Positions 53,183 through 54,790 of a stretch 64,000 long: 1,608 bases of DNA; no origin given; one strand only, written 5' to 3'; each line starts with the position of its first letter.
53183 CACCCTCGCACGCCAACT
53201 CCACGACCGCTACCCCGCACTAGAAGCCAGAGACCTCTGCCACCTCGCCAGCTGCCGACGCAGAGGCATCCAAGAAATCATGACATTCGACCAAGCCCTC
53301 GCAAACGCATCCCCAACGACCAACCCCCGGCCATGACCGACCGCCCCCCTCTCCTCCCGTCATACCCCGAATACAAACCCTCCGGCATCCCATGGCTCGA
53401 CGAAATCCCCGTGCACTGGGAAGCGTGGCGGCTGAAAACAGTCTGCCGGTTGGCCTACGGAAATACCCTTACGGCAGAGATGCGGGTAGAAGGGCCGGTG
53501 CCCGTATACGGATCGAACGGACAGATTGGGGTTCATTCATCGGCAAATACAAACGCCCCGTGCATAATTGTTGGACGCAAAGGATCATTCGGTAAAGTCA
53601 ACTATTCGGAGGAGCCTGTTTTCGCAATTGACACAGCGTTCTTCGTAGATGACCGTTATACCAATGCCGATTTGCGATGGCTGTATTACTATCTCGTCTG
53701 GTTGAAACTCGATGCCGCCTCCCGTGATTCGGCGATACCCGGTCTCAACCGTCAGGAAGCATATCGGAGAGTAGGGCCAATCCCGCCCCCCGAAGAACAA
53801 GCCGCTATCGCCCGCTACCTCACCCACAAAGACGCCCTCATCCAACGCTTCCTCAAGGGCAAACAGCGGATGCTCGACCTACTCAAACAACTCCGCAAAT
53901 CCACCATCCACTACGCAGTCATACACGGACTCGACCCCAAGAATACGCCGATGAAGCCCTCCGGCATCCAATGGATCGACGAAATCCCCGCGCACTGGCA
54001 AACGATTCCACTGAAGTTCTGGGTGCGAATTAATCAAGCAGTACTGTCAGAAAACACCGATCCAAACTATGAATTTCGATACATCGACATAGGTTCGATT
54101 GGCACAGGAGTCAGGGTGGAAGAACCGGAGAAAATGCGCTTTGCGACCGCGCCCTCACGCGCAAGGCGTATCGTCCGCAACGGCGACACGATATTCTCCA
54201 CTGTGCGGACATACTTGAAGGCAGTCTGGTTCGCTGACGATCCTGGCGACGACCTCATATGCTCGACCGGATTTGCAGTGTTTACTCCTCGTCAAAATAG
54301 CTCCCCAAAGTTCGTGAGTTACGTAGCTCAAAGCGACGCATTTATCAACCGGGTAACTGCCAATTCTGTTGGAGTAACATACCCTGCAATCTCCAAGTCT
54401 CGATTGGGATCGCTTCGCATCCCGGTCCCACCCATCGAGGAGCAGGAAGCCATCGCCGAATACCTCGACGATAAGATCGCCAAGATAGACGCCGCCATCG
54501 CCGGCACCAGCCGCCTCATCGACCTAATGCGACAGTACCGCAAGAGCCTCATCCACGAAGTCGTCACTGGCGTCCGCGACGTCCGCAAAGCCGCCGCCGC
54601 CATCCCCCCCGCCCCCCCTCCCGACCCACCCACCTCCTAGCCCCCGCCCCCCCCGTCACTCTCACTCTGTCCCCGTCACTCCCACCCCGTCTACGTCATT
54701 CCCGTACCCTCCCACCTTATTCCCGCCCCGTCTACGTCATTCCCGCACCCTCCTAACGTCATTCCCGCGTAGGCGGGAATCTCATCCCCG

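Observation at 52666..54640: vapB-vapC-hsdS translationally coupled operon: an orphan Type I specificity subunit wired to a PIN toxin-antitoxin pair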

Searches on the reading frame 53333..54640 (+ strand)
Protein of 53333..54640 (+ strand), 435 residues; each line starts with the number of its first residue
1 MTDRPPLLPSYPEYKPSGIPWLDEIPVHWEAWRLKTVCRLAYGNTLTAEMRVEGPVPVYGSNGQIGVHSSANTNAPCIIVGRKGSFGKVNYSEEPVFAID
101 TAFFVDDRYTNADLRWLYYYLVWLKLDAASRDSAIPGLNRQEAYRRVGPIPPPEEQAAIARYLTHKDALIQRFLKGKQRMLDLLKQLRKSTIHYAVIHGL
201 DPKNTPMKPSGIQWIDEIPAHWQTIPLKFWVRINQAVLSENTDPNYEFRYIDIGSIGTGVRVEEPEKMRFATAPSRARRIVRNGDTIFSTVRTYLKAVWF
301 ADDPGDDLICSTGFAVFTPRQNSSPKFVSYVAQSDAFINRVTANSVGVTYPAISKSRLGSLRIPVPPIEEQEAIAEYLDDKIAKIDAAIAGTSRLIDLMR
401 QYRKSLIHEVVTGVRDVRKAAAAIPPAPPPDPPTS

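Call 3: search_protein_families(library=pfam, proteins=[window:53333-54640:+], max_evalue=0.1)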
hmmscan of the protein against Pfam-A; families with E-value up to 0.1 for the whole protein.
window:53333-54640:+ (435 aa): 1 family
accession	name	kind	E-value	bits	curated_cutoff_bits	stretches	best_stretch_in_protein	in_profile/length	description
PF01420.25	Methylase_S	-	8e-22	78.7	22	2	287-385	62-156/168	Type I restriction modification DNA specificity domain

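Call 4: search_protein_families(library=ncbifam, proteins=[window:53333-54640:+], max_evalue=0.1)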
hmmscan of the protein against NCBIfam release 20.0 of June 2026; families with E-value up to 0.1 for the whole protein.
window:53333-54640:+ (435 aa): 2 families
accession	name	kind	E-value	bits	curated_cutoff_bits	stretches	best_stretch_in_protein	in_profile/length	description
NF007278.0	PRK09737.1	equivalog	7e-12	44.8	662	1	314-413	107-206/461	type I restriction-modification system specificity subunit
NF047740.1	antiphage_MADS5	equivalog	0.0013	17.6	400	1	301-390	358-447/461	methylation-associated defense system restriction endonuclease subunit S MAD5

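Call 7: find_encoding_contigs(protein=window:53333-54640:+, flank=10000, max_places=6)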
Protein window:53333-54640:+ (435 aa): no gene with exactly this product is on record in the collection.

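Call 9: find_homologous_proteins(query=window:53333-54640:+)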
Query window:53333-54640:+ (435 aa): 5117 proteins with E <= 0.001 among 8000 candidates; the best 120 are listed.
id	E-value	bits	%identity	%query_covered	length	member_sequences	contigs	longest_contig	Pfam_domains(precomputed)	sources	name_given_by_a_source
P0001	7.3e-297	1003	100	100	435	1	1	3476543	PF01420.26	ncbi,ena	-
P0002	8.1e-266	900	91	97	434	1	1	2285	PF01420.26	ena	-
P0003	3.2e-253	859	86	99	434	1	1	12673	PF01420.26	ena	-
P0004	2.5e-192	658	69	97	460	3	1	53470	PF01420.26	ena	-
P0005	3.6e-183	628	67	97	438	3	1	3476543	PF01420.26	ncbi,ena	-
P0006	9.8e-176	603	61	95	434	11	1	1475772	PF01420.26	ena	-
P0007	2.5e-175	602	65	99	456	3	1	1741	PF01420.26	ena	-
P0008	1.3e-174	600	64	96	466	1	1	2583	PF01420.26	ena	-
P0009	2.3e-164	566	58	63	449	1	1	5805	PF01420.26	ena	-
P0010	2.2e-163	563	59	94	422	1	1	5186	PF01420.26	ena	-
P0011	1.8e-162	560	56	97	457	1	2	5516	PF01420.26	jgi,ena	-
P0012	3.3e-160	552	42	96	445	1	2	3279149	PF01420.26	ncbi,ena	-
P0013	1.1e-157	544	55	95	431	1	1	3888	PF01420.26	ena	-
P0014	3.3e-156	539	56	96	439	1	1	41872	PF01420.26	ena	-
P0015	1.7e-154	533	42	95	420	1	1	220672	PF01420.26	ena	-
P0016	7.6e-154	531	42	95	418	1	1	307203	PF01420.26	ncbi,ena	-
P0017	2.3e-153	530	57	96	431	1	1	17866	PF01420.26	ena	-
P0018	5.3e-153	528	43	97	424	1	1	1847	PF01420.26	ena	-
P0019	1.1e-152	527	58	47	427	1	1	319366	PF01420.26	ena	-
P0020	1.2e-152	527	42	96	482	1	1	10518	PF01420.26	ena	-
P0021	2.3e-152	526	39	96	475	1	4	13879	PF01420.26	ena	-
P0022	9.1e-152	524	41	95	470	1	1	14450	PF01420.26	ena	-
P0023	3.4e-149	516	54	95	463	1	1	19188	PF01420.26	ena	-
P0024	2.1e-148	513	55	95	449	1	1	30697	PF01420.26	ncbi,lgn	ncbi:MAG: restriction endonuclease subunit S [bacterium]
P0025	1.1e-147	511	59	47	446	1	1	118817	PF01420.26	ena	-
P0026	1.6e-146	507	53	96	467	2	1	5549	PF01420.26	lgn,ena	-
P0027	2.3e-145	503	59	47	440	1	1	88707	PF01420.26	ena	-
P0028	1.7e-144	500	58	49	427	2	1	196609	PF01420.26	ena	-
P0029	2.6e-144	500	59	47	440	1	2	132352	PF01420.26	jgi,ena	-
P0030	6.1e-144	499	59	47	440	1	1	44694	PF01420.26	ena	-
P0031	3.5e-143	496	52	96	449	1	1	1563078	PF01420.26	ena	-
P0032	7.1e-139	482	43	97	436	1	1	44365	PF01420.26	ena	-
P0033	6.1e-136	472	41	98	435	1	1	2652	PF01420.26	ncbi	-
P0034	1.9e-135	471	48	63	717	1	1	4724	PF08719.18,PF01420.26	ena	-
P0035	3.6e-135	470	53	93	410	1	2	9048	PF01420.26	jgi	-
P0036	4.8e-131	456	50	95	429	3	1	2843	PF01420.26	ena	-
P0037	3.1e-128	447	49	49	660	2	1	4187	PF08719.18,PF01420.26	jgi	-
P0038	2.0e-127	444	34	93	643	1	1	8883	PF01420.26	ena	-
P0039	7.2e-127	442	37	94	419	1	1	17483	PF01420.26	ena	-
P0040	7.0e-126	439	49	69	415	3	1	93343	PF01420.26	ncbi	ncbi:restriction endonuclease subunit S [Desulforudis sp. 1031]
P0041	4.2e-124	433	49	94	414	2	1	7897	PF01420.26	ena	-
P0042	3.2e-123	430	39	93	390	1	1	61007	PF01420.26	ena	-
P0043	1.9e-122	428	49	94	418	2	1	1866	PF01420.26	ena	-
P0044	7.5e-121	422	54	47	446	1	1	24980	PF01420.26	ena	-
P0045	1.8e-120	421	54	47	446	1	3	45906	PF01420.26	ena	-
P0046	2.1e-120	421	55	46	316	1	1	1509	PF01420.26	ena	-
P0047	1.2e-119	418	48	96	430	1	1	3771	PF01420.26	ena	-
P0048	2.7e-119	417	53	47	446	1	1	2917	PF01420.26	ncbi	-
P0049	4.3e-119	417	45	70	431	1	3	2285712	PF01420.26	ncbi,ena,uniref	ncbi:restriction endonuclease subunit S [Oxalobacter aliiformigenes]|uniref:restriction endonuclease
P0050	5.3e-119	416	47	95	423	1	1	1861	PF01420.26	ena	-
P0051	1.8e-118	415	48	95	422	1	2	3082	PF01420.26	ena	-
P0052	1.9e-118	415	47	94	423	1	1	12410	PF01420.26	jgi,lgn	jgi:type I restriction enzyme S subunit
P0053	2.2e-118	414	45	70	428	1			PF01420.26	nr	nr:restriction endonuclease subunit S [Oxalobacter aliiformigenes]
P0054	2.2e-117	411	46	95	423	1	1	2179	PF01420.26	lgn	-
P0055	1.5e-116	408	47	93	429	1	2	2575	PF01420.26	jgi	-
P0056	2.6e-116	408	47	94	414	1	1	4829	PF01420.26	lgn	-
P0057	2.9e-116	407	47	93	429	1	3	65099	PF01420.26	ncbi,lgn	ncbi:MAG: restriction endonuclease subunit S [Bacteroidales bacterium]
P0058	3.4e-116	407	38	95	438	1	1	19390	PF01420.26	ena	-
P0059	3.6e-116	407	49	93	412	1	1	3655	PF01420.26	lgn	-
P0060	8.1e-116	406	63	47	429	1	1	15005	PF01420.26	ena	-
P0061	9.8e-116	406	47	93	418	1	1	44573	PF01420.26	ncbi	ncbi:MAG: restriction endonuclease subunit S, partial [Bacteroidales bacterium]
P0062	1.6e-115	405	46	94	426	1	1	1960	PF01420.26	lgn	-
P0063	2.6e-115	404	58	46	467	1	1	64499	PF01420.26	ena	-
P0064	4.7e-115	403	45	95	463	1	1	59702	PF01420.26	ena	-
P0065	6.6e-115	403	62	47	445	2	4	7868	PF01420.26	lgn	-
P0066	6.7e-115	403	45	95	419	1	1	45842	PF01420.26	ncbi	-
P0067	6.7e-115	403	43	96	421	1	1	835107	PF01420.26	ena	-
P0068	8.2e-115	403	49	94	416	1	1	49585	PF01420.26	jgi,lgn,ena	-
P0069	1.0e-114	402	42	95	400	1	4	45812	PF01420.26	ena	-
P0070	1.1e-114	402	39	97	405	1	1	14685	PF01420.26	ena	-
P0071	1.2e-114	402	46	95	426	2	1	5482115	PF01420.26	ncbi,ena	-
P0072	1.3e-114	402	39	95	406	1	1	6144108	PF01420.26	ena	-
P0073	2.2e-114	401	47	95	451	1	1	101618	PF01420.26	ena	-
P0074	3.6e-114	400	36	94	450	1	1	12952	PF01420.26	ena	-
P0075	4.4e-114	400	55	47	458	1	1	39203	PF01420.26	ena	-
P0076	5.0e-114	400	46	96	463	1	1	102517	PF01420.26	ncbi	ncbi:hypothetical protein NKDENANG_01209 [Candidatus Entotheonellaceae bacterium PAL068K]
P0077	7.8e-114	399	52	44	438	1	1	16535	PF01420.26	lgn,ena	-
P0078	1.0e-113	399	45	96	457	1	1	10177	PF01420.26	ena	-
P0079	1.5e-113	398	60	50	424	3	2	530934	PF01420.26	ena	-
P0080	2.8e-113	397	39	94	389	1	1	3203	PF01420.26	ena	-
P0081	3.6e-113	397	38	95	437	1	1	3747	PF01420.26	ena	-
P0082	4.1e-113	397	38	95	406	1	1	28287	PF01420.26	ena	-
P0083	1.6e-112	395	47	95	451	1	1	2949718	PF01420.26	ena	-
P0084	1.8e-112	395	46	94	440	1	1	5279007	PF01420.26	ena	-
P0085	1.8e-112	395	46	95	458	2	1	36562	PF01420.26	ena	-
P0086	3.1e-112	394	46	94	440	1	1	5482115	PF01420.26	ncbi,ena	-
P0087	3.5e-112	394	46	97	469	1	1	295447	PF01420.26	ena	-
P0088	4.4e-112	394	45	96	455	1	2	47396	PF01420.26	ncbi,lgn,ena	-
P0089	6.0e-112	393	36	94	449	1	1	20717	PF01420.26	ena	-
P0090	6.4e-112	393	43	97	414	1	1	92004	PF01420.26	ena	-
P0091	8.5e-112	393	51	65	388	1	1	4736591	PF01420.26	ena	-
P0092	9.4e-112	392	46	94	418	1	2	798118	PF01420.26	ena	-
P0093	1.1e-111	392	46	96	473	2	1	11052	PF01420.26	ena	-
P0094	1.2e-111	392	46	98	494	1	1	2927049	PF01420.26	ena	-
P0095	1.8e-111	392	61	47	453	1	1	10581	PF01420.26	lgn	-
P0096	1.9e-111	391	47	96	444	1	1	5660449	PF01420.26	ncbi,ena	-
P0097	2.0e-111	391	46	94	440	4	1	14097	PF01420.26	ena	-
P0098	2.3e-111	391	42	96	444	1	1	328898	PF01420.26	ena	-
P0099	2.6e-111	391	45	94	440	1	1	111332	PF01420.26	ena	-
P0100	3.2e-111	391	47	96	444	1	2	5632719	PF01420.26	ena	-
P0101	3.9e-111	390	47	95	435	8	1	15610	PF01420.26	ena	-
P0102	4.5e-111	390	37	93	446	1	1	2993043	PF01420.26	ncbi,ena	-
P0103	4.7e-111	390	41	98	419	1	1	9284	PF01420.26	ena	-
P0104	4.9e-111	390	46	94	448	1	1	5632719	PF01420.26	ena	-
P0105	5.8e-111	390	44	96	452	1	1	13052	PF01420.26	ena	-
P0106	6.2e-111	390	44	96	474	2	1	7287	PF01420.26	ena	-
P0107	6.9e-111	390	47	49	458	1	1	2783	PF01420.26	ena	-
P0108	8.8e-111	389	45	97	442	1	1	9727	PF01420.26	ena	-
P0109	9.5e-111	389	44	95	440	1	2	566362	PF01420.26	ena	-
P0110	1.1e-110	389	37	95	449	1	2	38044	PF01420.26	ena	-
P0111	1.1e-110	389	39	95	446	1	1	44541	PF01420.26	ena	-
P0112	2.0e-110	388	50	48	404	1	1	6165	PF01420.26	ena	-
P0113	2.2e-110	388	47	96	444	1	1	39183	PF01420.26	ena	-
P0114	2.3e-110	388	46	95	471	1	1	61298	PF01420.26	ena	-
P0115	2.4e-110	388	47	96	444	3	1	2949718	PF01420.26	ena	-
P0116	3.8e-110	387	39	93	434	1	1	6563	PF01420.26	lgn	-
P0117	3.9e-110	387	36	95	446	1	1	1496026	PF01420.26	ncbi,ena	-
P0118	5.0e-110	387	45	96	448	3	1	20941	PF01420.26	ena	-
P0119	5.4e-110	387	46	95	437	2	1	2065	PF01420.26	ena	-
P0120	7.4e-110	386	43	97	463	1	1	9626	PF01420.26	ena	-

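Call 10: find_encoding_contigs(protein=P0001, flank=10000, max_places=4)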
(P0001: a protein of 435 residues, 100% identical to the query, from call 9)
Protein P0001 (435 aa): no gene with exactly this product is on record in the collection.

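Call 11: find_encoding_contigs(protein=P0005, flank=10000, max_places=6)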
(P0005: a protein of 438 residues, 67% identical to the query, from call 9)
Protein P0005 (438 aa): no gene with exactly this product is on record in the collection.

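Call 12: list_cluster_members(proteins=[P0001, P0005, P0004, P0006, P0003])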
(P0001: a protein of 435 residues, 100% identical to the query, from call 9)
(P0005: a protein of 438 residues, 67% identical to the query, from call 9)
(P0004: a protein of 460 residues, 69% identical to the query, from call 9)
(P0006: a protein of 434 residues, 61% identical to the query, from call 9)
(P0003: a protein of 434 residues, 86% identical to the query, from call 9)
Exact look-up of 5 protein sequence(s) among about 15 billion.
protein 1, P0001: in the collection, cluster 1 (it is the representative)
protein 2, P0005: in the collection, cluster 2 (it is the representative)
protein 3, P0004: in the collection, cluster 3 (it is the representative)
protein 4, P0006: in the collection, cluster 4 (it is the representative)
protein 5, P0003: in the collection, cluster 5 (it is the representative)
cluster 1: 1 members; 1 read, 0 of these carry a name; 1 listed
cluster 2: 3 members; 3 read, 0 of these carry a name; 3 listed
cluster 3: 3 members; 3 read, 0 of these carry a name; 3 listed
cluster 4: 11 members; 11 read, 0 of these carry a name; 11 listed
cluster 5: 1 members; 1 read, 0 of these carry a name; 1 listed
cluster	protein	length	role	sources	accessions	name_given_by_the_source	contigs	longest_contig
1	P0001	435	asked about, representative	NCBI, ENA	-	-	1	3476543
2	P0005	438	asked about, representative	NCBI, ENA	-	-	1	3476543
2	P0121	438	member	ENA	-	-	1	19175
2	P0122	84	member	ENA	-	-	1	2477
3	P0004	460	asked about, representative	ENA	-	-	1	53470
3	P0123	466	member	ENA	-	-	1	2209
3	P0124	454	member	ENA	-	-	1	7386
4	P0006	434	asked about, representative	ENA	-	-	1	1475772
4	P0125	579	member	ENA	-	-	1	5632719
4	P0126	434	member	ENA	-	-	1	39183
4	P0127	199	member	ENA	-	-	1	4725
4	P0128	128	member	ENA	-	-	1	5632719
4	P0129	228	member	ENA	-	-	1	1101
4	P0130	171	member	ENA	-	-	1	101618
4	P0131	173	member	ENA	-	-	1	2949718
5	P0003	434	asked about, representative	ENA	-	-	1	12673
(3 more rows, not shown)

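Call 13: find_encoding_contigs(protein=P0003, flank=10000, max_places=3)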
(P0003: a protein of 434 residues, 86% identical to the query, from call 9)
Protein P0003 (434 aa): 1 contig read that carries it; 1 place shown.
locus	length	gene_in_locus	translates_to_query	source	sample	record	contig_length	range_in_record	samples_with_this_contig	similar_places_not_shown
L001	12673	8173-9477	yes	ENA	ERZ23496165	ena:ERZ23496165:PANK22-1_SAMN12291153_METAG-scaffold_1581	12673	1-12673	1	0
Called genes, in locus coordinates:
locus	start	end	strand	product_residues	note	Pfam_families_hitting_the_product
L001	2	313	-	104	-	?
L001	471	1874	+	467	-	-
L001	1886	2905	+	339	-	PF10282:Lactonase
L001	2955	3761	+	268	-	-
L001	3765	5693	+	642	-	-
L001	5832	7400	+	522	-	-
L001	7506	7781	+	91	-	-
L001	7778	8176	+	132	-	PF01850:PIN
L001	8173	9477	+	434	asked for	PF01420:Methylase_S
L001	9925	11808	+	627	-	-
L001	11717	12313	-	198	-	PF00475:IGPD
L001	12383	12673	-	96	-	?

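Call 14: find_encoding_contigs(protein=P0004, flank=10000, max_places=3)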
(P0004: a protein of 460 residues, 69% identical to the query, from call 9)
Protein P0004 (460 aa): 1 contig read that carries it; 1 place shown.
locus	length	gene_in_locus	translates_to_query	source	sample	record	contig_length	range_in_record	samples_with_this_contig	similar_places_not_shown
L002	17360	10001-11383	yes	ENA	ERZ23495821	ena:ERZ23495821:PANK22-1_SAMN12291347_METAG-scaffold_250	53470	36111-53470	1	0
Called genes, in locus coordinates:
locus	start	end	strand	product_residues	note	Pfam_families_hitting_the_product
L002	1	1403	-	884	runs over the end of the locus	PF17191:RecG_wedge, PF00270:DEAD, PF04851:ResIII, PF00271:Helicase_C, PF19833:RecG_dom3_C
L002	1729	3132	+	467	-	-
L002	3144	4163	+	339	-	PF10282:Lactonase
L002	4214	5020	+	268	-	-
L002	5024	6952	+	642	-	-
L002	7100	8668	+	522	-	-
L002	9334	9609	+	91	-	-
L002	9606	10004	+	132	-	PF01850:PIN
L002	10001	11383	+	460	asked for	PF01420:Methylase_S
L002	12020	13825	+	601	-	-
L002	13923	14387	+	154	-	-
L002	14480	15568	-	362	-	PF00155:Aminotran_1_2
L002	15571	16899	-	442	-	PF00815:Histidinol_dh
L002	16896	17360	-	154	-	?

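Call 15: find_encoding_contigs(protein=P0121, flank=10000, max_places=3)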
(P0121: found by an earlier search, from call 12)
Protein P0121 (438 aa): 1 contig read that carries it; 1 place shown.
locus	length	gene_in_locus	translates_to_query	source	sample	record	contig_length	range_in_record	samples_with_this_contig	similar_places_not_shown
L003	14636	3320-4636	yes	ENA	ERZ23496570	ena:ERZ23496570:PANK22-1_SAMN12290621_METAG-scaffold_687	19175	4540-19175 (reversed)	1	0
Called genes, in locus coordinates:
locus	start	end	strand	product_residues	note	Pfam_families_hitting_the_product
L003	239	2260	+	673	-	PF12161:HsdM_N, PF02384:N6_Mtase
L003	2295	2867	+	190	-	PF08937:ThsB_TIR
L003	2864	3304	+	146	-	-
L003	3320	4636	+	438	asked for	PF01420:Methylase_S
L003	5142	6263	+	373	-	PF06114:Peptidase_M78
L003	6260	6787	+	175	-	PF14367:DUF4411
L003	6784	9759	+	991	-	PF04313:HSDR_N, PF00270:DEAD (weak), PF04851:ResIII, PF18766:SWI2_SNF2, PF22679:T1R_D3-like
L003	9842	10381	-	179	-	PF00929:RNase_T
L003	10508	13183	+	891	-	PF18019:Cas3_HD, PF00270:DEAD, PF22590:Cas3-like_C_2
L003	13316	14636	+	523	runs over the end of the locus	PF09481:CRISPR_Cse1 (weak)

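Call 16: find_encoding_contigs(protein=P0006, flank=10000, max_places=3)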
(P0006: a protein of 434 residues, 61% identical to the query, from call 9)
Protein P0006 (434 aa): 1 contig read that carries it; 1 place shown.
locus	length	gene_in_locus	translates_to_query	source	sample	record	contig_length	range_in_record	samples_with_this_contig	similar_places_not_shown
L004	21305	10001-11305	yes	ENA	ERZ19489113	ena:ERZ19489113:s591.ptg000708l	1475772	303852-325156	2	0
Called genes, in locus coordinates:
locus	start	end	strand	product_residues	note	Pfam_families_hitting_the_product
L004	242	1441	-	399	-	PF00932:LTD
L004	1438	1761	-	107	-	PF00932:LTD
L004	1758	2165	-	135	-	-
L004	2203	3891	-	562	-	PF07090:GATase1_like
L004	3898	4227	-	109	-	PF00814:TsaD, PF22521:HypF_C_2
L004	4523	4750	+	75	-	-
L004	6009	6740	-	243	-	PF01555:N6_N4_Mtase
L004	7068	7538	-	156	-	-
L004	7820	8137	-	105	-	PF26665:DUF8220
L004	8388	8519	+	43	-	-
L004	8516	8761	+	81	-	-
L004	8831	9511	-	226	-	PF13546:DDE_5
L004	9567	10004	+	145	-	PF14367:DUF4411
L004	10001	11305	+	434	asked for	PF01420:Methylase_S (weak)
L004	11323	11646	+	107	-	PF04326:SLFN_AlbA_2 (weak)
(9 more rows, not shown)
